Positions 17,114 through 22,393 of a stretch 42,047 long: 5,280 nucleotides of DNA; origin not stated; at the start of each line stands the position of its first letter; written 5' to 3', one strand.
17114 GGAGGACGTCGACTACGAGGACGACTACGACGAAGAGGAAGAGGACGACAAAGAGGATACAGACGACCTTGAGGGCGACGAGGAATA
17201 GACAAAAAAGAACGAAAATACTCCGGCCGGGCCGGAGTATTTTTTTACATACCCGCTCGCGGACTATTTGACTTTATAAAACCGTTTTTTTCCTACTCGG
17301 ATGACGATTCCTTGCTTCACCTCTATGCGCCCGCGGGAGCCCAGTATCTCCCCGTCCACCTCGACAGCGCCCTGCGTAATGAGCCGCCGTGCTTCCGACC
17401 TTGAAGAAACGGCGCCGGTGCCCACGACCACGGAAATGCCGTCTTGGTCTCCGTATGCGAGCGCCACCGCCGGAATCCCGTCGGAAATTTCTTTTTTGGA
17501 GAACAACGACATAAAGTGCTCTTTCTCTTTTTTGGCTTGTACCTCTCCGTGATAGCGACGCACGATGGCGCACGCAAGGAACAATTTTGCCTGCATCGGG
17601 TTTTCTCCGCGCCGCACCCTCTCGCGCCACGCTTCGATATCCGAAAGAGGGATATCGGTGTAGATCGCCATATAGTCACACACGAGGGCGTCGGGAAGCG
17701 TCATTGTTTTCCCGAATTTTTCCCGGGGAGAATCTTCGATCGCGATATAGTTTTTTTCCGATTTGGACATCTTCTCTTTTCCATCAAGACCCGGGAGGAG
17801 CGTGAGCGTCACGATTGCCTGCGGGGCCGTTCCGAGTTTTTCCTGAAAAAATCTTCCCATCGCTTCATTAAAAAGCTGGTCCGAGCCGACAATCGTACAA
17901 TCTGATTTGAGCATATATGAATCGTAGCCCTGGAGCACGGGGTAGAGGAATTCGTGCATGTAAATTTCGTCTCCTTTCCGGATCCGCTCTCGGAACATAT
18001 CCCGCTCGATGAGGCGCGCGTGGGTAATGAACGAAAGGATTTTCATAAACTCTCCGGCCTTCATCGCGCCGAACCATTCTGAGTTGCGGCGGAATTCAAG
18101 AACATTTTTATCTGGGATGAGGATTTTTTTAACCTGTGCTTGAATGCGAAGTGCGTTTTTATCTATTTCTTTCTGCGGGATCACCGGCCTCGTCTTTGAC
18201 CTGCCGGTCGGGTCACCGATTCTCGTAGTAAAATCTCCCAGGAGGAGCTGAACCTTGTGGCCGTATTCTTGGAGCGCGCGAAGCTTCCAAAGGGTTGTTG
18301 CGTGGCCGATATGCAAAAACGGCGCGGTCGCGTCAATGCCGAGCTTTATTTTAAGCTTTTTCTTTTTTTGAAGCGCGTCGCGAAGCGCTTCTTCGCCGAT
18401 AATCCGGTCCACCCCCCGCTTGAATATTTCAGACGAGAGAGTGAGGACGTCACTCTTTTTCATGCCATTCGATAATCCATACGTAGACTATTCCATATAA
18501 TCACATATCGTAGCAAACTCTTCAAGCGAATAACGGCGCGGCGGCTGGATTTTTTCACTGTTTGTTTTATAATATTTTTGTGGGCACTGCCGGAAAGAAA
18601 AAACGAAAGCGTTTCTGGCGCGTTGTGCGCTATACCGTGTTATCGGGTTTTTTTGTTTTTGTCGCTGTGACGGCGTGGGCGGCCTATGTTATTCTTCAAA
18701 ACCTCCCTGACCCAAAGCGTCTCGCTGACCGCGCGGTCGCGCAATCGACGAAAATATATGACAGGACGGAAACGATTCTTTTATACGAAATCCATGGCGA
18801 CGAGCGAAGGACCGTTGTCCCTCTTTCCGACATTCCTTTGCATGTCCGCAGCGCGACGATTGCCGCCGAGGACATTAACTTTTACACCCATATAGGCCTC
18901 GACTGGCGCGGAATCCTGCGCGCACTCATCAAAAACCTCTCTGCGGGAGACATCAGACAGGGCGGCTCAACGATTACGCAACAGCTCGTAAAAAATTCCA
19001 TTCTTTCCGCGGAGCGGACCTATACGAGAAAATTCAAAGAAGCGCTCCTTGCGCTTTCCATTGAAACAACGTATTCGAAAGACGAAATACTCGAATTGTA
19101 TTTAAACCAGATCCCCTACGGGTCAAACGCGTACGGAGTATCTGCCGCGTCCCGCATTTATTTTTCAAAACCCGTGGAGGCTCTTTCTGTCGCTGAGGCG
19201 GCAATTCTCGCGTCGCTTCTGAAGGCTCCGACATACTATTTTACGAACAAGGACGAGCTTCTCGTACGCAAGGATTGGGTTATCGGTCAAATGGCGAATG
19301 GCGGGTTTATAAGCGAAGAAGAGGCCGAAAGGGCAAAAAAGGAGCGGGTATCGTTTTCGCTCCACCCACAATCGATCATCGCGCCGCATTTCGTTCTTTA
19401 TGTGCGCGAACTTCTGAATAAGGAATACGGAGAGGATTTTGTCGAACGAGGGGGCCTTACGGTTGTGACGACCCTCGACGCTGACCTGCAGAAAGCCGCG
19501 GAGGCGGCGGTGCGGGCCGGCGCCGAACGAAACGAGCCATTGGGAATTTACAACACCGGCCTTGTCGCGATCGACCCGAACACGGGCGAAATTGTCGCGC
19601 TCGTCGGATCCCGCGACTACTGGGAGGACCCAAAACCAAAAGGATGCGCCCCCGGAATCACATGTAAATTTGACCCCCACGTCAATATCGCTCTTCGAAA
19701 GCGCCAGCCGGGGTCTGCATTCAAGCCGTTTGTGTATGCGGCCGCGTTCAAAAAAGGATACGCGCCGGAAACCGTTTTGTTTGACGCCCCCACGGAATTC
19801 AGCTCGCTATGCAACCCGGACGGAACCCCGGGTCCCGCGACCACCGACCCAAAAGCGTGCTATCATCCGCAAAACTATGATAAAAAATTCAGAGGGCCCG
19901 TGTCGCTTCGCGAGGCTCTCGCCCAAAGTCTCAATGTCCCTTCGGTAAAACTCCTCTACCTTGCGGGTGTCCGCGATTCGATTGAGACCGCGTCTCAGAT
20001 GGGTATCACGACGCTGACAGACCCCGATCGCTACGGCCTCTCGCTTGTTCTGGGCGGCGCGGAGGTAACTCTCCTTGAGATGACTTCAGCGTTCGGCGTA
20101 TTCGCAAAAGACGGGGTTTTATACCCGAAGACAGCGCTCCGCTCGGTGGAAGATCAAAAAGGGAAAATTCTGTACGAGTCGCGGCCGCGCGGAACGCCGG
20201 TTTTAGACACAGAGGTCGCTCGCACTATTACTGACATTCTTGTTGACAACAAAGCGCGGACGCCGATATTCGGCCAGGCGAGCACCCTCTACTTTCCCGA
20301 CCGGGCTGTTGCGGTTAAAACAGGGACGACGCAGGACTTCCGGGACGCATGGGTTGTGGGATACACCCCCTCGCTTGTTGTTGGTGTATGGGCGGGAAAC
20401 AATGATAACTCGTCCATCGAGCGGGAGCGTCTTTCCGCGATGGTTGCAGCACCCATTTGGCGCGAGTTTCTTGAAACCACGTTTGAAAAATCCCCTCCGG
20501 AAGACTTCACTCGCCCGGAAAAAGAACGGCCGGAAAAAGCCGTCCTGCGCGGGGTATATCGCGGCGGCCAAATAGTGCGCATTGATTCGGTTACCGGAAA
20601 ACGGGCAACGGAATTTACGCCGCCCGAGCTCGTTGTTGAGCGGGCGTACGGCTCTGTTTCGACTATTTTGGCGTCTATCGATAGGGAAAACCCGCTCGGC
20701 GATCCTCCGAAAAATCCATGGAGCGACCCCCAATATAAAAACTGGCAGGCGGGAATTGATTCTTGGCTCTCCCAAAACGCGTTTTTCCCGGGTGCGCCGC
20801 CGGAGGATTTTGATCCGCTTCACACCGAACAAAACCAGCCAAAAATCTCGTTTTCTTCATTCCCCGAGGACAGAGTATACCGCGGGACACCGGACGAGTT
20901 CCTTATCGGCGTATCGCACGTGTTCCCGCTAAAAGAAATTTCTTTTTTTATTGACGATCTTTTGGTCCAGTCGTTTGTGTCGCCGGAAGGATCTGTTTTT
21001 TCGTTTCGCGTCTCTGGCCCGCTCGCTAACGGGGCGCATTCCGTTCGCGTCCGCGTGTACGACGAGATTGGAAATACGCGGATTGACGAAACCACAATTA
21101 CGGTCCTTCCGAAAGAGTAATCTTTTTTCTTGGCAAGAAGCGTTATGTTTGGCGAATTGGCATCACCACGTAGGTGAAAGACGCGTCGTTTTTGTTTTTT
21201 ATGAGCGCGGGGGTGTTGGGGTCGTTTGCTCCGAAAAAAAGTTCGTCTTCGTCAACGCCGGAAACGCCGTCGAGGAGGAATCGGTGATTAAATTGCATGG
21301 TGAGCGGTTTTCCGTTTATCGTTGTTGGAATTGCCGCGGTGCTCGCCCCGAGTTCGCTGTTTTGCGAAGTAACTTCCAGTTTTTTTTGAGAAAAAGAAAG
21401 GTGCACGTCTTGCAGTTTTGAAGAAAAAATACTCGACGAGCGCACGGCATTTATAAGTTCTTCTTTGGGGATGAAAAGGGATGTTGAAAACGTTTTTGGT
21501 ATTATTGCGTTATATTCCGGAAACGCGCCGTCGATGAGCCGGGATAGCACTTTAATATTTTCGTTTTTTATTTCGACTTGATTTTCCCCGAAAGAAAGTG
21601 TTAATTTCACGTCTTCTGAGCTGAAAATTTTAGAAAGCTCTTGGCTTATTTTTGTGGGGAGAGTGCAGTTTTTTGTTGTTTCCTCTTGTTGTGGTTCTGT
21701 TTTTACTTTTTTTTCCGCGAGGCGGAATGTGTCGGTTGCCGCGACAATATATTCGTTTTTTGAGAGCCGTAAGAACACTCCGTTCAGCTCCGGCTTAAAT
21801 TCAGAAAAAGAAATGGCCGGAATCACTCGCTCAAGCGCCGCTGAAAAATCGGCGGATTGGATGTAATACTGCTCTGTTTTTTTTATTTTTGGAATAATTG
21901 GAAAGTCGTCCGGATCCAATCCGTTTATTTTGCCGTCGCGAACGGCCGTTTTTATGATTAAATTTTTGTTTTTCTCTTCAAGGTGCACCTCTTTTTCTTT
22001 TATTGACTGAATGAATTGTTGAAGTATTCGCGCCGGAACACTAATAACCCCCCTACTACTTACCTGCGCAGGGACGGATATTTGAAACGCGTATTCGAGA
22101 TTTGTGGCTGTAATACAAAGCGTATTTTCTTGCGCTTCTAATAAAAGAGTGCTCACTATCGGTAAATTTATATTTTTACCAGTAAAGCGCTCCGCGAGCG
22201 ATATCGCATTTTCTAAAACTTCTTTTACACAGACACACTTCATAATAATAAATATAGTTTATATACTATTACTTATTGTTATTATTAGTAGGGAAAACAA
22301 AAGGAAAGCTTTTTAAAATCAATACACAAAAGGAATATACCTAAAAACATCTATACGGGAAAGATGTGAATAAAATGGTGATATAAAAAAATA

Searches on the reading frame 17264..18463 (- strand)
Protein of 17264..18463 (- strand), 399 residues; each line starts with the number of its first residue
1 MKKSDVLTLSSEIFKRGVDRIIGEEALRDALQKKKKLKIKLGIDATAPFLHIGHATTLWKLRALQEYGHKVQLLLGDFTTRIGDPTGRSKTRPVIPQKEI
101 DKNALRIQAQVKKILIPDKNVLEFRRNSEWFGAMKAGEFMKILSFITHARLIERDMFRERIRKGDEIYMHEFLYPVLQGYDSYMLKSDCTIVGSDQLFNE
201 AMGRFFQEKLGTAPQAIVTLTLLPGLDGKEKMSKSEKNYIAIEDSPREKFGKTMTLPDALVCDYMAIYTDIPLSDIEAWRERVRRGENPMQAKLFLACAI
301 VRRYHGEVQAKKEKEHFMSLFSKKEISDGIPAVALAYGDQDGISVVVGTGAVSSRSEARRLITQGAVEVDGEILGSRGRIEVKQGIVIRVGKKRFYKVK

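Call 8: search_protein_families(library=pfam, proteins=[window:17264-18463:-], max_evalue=0.01)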
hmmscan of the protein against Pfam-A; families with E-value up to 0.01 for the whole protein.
window:17264-18463:- (399 aa): 3 families
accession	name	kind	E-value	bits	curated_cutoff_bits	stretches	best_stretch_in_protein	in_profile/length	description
PF00579.31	tRNA-synt_1b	-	1.5e-63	215.3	21.1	1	33-321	2-291/292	tRNA synthetases class I (W and Y)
PF22421.1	SYY_C-terminal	-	1.3e-06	28.6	27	1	325-396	4-81/83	Tyrosine--tRNA ligase SYY-like C-terminal domain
PF01479.30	S4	-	1.6e-06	28.2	22.8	1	350-374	11-35/48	S4 domain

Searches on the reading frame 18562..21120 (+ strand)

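Call 7: search_protein_families(library=pfam, proteins=[window:18562-21120:+], max_evalue=0.01)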
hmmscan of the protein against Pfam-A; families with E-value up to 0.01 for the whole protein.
window:18562-21120:+ (852 aa): 4 families
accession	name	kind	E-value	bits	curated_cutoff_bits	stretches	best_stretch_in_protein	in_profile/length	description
PF00912.28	Transgly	-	3.5e-63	212.7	27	1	74-244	5-177/178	Transglycosylase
PF00905.27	Transpeptidase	-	9.1e-22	78.1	22.1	1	334-636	3-297/299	Penicillin binding protein transpeptidase domain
PF19077.6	Big_13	-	0.002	19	27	0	809-848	60-100/102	Bacterial Ig-like domain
PF21833.1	DUF6893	-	0.0079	16.6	24.6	0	31-53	3-25/32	Family of unknown function (DUF6893)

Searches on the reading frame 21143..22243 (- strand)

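Call 7: search_protein_families(library=pfam, proteins=[window:21143-22243:-], max_evalue=0.01)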
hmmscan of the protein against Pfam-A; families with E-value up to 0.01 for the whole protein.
window:21143-22243:- (366 aa): 3 families
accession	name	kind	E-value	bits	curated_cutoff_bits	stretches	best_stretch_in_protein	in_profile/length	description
PF02767.21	DNA_pol3_beta_2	-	1.4e-26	93.5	27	1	128-243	2-116/116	DNA polymerase III beta subunit, central domain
PF00712.24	DNA_pol3_beta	-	2.8e-23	82.8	24.4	2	1-118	1-120/120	DNA polymerase III beta subunit, N-terminal domain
PF02768.20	DNA_pol3_beta_3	-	3.6e-23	82.1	27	1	247-364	3-121/121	DNA polymerase III beta subunit, C-terminal domain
